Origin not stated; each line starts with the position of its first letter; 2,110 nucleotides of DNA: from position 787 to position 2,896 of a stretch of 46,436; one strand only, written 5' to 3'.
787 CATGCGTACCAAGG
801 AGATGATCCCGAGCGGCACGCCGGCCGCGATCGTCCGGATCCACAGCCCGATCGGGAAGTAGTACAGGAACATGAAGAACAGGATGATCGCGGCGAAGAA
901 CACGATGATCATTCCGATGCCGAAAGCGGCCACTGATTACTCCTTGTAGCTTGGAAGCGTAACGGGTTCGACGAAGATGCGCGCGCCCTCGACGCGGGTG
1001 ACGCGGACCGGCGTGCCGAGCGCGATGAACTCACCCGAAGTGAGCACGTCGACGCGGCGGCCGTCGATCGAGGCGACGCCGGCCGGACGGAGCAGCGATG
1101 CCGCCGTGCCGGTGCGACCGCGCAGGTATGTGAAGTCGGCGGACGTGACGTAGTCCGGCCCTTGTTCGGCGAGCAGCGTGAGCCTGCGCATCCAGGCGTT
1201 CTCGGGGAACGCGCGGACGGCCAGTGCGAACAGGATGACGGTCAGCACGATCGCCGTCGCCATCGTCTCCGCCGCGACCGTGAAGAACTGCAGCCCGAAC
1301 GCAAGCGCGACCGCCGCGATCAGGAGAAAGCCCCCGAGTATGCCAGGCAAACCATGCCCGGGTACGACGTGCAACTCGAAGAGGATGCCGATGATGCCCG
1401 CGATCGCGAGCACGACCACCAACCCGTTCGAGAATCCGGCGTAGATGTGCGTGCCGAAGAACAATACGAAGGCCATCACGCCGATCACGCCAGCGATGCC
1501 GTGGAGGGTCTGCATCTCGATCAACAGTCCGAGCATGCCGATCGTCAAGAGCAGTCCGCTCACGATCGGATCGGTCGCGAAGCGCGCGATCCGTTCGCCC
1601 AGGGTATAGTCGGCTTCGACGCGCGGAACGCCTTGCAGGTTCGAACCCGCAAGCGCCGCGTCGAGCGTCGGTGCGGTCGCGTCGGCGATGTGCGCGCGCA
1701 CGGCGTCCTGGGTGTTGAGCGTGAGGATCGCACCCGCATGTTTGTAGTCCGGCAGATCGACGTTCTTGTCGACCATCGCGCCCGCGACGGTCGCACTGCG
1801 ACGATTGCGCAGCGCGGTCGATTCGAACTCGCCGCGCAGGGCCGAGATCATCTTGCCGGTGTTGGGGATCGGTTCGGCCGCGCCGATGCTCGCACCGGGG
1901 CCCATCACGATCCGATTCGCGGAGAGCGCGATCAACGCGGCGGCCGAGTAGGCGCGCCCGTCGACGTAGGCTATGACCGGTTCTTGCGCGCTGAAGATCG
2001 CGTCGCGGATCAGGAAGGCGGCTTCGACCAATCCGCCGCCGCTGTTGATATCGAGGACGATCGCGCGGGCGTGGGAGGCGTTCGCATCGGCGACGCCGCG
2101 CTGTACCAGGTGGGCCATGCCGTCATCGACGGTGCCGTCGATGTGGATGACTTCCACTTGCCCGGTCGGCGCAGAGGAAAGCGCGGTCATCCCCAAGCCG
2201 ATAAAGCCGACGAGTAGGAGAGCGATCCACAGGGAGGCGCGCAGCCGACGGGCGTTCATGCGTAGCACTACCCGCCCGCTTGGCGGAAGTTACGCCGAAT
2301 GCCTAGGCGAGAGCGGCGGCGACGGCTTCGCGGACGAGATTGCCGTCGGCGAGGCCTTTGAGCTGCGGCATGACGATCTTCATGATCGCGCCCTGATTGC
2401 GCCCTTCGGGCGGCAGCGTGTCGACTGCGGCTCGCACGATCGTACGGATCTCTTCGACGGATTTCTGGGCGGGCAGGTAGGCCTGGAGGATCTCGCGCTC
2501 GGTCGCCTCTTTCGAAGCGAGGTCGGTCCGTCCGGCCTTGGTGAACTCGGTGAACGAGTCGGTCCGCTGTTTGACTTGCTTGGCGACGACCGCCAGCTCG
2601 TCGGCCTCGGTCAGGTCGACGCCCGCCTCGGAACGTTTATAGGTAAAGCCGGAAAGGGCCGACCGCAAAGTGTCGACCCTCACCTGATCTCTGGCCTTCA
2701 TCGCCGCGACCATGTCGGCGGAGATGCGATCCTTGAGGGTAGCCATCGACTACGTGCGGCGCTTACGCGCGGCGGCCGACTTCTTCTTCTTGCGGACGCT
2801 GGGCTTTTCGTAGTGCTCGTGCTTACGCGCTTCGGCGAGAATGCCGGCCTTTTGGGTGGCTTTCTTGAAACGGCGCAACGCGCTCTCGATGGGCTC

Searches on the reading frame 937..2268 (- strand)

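Call 65: search_protein_families(library=pfam, proteins=[window:937-2268:-], max_evalue=0.001)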
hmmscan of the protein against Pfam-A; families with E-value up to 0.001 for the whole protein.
window:937-2268:- (443 aa): 5 families
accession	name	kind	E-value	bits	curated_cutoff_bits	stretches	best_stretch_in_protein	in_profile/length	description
PF25145.1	NfeD1b_N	-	7.9e-37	127.1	40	1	38-212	2-182/189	NfeD1b, N-terminal domain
PF24961.1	NfeD_membrane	-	5.1e-15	56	26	1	236-351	2-118/119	NfeD integral membrane domain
PF01957.25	NfeD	-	4.1e-13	49.8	29.1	1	382-435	4-57/57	NfeD-like C-terminal, partner-binding domain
PF00574.28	CLP_protease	-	9.3e-09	35.8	20.2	1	40-120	18-99/182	Clp protease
PF01972.22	SDH_protease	-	0.00019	21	31.3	1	66-133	90-157/286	ClpP-like SDH-type serine proteinase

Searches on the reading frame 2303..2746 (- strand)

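Call 65: search_protein_families(library=pfam, proteins=[window:2303-2746:-], max_evalue=0.001)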
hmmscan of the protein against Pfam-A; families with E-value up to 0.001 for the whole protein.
window:2303-2746:- (147 aa): 1 family
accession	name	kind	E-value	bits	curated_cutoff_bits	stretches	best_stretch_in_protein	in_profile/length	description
PF09424.15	YqeY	-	1.4e-38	132.7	27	1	5-146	1-143/143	Yqey-like protein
